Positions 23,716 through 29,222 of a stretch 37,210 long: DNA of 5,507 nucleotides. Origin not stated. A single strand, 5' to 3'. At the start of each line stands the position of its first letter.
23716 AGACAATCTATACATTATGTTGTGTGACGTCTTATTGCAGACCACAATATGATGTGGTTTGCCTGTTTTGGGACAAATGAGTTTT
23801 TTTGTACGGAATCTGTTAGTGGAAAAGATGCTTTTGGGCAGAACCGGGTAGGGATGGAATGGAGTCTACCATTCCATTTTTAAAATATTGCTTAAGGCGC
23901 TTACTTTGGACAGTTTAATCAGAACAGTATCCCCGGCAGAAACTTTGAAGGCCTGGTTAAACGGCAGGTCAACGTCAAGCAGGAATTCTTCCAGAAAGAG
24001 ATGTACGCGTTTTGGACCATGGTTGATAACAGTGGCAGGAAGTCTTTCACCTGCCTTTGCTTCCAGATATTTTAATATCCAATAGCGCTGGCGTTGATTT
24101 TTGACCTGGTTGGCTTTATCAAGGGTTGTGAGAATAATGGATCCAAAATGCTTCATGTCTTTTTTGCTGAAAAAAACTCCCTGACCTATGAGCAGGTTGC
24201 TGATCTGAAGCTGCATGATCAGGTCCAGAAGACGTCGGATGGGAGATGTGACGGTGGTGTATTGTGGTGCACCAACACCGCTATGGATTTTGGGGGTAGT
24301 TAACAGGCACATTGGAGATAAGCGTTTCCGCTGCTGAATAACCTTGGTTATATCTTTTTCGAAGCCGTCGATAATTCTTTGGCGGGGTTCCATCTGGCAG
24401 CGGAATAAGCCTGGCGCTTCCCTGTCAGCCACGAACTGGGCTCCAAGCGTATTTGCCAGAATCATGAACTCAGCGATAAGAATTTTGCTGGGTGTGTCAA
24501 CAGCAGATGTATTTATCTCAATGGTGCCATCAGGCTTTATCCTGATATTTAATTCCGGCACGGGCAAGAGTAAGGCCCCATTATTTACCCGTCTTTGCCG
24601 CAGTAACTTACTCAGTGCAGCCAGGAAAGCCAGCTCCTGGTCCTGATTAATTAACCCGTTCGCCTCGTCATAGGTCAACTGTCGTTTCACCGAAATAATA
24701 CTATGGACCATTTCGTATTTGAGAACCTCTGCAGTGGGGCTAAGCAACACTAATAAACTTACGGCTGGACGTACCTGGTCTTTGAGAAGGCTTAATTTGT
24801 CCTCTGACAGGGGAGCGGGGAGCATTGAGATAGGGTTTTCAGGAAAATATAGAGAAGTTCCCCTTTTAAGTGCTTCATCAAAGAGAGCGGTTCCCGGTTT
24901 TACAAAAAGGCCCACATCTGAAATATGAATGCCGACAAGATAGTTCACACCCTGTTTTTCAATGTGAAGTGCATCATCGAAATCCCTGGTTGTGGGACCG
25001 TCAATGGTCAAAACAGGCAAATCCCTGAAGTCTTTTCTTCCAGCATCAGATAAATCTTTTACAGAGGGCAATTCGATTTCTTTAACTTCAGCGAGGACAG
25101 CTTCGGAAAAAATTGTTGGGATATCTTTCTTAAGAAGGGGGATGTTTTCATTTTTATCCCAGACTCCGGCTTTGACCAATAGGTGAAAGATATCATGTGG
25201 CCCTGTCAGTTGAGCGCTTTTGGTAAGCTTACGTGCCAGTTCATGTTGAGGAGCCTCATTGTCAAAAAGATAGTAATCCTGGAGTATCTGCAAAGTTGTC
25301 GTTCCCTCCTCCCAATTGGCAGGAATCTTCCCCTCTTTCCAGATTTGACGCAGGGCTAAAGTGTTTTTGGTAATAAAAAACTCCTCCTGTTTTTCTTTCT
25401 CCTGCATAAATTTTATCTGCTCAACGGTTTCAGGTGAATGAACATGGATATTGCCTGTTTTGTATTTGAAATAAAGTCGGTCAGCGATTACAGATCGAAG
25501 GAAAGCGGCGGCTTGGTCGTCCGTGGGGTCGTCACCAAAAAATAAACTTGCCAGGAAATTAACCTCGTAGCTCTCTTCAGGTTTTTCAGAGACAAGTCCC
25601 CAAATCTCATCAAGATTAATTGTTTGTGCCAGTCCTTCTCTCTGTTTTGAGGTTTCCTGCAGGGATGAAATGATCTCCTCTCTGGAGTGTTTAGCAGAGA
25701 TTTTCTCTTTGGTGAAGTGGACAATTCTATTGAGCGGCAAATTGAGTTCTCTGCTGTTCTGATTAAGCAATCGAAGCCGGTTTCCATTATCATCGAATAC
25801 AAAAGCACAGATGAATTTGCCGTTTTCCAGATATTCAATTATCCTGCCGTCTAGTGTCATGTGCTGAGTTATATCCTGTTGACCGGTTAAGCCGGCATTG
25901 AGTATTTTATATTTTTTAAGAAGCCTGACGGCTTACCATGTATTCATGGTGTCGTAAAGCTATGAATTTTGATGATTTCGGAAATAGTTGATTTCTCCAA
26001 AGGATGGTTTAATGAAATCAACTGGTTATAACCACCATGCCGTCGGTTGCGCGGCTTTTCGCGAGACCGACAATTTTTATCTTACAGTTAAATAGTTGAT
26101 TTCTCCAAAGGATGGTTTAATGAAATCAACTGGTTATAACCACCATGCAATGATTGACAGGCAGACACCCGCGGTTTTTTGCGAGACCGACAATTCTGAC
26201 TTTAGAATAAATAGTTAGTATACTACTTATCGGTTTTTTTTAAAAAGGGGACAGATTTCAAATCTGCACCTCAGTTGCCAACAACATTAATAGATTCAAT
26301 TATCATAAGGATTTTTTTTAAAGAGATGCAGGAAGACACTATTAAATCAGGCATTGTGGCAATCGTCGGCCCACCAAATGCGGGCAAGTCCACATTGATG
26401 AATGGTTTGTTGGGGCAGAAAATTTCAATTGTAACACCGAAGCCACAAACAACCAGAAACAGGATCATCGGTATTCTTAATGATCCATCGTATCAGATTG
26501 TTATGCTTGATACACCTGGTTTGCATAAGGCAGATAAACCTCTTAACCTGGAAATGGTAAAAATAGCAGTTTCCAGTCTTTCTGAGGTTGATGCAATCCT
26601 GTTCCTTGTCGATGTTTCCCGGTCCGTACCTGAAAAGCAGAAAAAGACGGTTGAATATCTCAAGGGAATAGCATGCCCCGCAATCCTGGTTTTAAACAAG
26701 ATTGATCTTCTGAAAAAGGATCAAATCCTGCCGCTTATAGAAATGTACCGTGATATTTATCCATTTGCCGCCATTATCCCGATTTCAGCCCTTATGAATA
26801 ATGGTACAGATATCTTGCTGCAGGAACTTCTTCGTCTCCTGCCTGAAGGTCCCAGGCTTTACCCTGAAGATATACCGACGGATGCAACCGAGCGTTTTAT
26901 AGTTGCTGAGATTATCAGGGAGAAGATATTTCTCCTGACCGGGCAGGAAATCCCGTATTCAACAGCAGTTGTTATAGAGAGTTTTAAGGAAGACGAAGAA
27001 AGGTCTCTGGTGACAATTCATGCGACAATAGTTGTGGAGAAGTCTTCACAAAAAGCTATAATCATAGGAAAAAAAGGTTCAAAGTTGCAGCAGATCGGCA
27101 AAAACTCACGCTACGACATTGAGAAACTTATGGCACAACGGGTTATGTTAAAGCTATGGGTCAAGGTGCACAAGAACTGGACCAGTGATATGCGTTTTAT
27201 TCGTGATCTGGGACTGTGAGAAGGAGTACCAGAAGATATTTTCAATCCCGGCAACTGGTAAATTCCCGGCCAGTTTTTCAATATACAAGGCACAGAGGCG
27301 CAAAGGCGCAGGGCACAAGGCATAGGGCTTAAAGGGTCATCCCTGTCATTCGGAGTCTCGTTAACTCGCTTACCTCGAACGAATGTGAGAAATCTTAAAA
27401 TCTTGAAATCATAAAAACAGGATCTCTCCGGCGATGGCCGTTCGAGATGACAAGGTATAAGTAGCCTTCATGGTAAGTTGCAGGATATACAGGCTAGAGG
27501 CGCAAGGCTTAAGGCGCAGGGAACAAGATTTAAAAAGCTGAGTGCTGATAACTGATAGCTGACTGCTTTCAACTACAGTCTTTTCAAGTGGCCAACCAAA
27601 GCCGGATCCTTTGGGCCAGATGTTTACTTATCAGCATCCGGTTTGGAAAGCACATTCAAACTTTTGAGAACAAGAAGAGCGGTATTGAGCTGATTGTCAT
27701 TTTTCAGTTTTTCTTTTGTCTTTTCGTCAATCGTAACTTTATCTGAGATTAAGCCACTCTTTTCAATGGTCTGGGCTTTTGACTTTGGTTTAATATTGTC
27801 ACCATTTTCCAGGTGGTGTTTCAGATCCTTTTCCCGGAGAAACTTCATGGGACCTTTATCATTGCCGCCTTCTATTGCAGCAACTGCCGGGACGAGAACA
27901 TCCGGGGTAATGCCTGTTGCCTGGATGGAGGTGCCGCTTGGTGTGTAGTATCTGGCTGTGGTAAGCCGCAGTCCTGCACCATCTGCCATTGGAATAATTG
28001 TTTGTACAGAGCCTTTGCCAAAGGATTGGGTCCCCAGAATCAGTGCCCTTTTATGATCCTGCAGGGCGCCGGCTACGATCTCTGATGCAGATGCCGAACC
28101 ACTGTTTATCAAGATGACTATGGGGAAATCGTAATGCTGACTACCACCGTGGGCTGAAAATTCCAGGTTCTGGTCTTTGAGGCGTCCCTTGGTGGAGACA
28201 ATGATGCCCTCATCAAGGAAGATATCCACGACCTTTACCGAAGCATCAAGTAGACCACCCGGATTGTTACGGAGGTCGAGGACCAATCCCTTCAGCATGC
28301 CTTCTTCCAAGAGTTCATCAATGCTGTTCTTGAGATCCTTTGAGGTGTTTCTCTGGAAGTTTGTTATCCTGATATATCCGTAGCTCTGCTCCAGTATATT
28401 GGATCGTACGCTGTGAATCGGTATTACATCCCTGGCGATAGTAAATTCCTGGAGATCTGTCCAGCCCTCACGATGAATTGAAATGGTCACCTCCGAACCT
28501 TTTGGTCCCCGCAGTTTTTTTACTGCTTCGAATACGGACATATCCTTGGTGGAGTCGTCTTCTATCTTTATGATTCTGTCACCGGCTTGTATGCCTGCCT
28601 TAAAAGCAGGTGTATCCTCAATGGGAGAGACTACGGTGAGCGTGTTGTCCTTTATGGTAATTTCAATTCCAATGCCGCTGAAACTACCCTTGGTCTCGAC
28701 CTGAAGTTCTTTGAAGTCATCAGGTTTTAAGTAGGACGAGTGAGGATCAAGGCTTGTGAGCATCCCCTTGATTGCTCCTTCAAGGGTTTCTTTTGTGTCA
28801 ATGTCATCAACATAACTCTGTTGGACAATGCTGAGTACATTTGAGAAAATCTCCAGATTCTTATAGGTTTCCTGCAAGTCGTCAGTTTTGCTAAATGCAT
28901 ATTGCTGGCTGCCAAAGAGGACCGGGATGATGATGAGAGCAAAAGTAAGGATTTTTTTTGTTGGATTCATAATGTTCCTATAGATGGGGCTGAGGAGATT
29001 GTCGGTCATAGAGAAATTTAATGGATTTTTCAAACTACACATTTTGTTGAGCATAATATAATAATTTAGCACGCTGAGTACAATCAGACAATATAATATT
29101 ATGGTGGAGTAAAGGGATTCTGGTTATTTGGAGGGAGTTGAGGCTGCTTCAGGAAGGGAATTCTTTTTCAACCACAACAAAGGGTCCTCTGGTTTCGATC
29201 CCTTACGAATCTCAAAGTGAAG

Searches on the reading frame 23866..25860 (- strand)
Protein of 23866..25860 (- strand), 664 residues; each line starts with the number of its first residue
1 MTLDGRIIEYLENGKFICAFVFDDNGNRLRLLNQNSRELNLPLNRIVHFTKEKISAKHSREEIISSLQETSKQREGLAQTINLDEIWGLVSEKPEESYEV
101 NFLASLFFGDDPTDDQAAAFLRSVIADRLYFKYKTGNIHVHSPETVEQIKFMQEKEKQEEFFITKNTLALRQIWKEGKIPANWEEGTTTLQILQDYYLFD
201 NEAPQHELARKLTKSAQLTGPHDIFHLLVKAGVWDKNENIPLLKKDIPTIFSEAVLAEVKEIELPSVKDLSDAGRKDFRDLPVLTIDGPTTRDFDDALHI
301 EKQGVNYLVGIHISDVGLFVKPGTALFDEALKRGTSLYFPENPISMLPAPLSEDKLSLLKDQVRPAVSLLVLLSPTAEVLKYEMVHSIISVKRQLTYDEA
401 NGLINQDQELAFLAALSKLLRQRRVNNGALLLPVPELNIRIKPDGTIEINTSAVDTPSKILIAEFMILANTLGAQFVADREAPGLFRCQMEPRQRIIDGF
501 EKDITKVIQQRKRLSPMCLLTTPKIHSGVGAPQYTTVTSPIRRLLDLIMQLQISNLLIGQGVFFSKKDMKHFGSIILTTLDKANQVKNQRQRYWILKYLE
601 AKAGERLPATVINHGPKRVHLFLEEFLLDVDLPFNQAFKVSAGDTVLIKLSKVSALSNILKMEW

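Call 38: search_protein_families(library=pfam, proteins=[window:23866-25860:-], max_evalue=0.00001)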
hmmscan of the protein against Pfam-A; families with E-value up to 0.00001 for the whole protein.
window:23866-25860:- (664 aa): 2 families
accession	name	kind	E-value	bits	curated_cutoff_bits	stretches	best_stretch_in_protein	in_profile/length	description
PF00773.25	RNB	-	1.5e-69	235.2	29.3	1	275-557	1-324/326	RNB domain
PF23161.1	HTH_RNase_II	-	4.4e-13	50.3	24.7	1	146-240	1-95/95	Double HTH domain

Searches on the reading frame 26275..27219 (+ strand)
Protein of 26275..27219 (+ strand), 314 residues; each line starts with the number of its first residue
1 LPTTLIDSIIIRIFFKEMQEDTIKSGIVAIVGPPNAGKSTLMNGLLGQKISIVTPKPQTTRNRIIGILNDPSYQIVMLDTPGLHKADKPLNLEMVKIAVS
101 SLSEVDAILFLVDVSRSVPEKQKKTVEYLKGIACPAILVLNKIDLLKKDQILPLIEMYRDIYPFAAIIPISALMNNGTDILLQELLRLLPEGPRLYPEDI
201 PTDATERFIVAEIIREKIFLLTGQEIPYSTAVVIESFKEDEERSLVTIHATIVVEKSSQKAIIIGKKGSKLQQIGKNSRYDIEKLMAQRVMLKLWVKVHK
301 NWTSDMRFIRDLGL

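Call 38: search_protein_families(library=pfam, proteins=[window:26275-27219:+], max_evalue=0.00001)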
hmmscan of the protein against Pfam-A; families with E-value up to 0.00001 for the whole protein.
window:26275-27219:+ (314 aa): 8 families
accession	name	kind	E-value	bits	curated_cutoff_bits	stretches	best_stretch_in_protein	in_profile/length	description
PF01926.29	MMR_HSR1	-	5.4e-25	88.1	21.9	1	28-142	2-113/113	50S ribosome-binding GTPase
PF07650.23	KH_2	-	5.2e-20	71.5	22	1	225-302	1-77/78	KH domain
PF00009.33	GTP_EFTU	-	2.2e-11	44.1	26.5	1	28-190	6-187/188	Elongation factor Tu GTP binding domain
PF02421.24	FeoB_N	-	4.1e-11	43.1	27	1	28-183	3-154/156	Ferrous iron transport protein B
PF00350.29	Dynamin_N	-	7.3e-10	39.6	27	0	28-63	1-36/168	Dynamin family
PF02492.25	cobW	-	1.8e-07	31.3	20.7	0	72-159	83-170/180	CobW/HypB/UreG, nucleotide-binding domain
PF03193.22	RsgA_GTPase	-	1.4e-06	28.7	30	0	21-86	102-171/174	RsgA GTPase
PF09439.16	SRPRB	-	5.8e-06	26.2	25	1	27-146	5-113/178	Signal recognition particle receptor beta subunit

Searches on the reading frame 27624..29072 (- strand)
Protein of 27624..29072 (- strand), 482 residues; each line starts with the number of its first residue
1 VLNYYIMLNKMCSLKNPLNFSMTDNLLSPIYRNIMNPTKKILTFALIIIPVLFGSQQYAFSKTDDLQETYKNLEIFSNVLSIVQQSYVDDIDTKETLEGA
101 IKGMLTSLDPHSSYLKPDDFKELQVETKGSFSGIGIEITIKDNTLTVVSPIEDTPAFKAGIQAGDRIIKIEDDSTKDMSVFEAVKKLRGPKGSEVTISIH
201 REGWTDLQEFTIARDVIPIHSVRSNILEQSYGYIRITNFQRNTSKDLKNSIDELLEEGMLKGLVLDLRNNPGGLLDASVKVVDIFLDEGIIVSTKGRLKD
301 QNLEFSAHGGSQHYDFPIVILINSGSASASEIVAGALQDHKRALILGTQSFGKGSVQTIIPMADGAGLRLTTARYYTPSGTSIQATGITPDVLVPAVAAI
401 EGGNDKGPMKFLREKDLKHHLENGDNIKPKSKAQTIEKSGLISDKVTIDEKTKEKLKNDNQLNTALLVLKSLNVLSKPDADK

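Call 38: search_protein_families(library=pfam, proteins=[window:27624-29072:-], max_evalue=0.00001)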
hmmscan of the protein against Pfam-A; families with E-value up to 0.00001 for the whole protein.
window:27624-29072:- (482 aa): 5 families
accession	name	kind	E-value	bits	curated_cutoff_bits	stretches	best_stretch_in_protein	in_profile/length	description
PF03572.23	Peptidase_S41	-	1.1e-57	194.7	24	1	231-393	2-164/165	Peptidase family S41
PF13180.12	PDZ_2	-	2.4e-11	44.2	27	1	133-203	2-71/80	PDZ domain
PF22694.1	CtpB_N-like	-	9.4e-11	42.5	27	1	61-116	26-82/85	Activating protease CtpB N-terminal domain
PF00595.29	PDZ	-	4.2e-10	40.3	23.2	1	124-199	3-80/81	PDZ domain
PF17820.7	PDZ_6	-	7.6e-09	35.6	27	1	147-200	2-53/54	PDZ domain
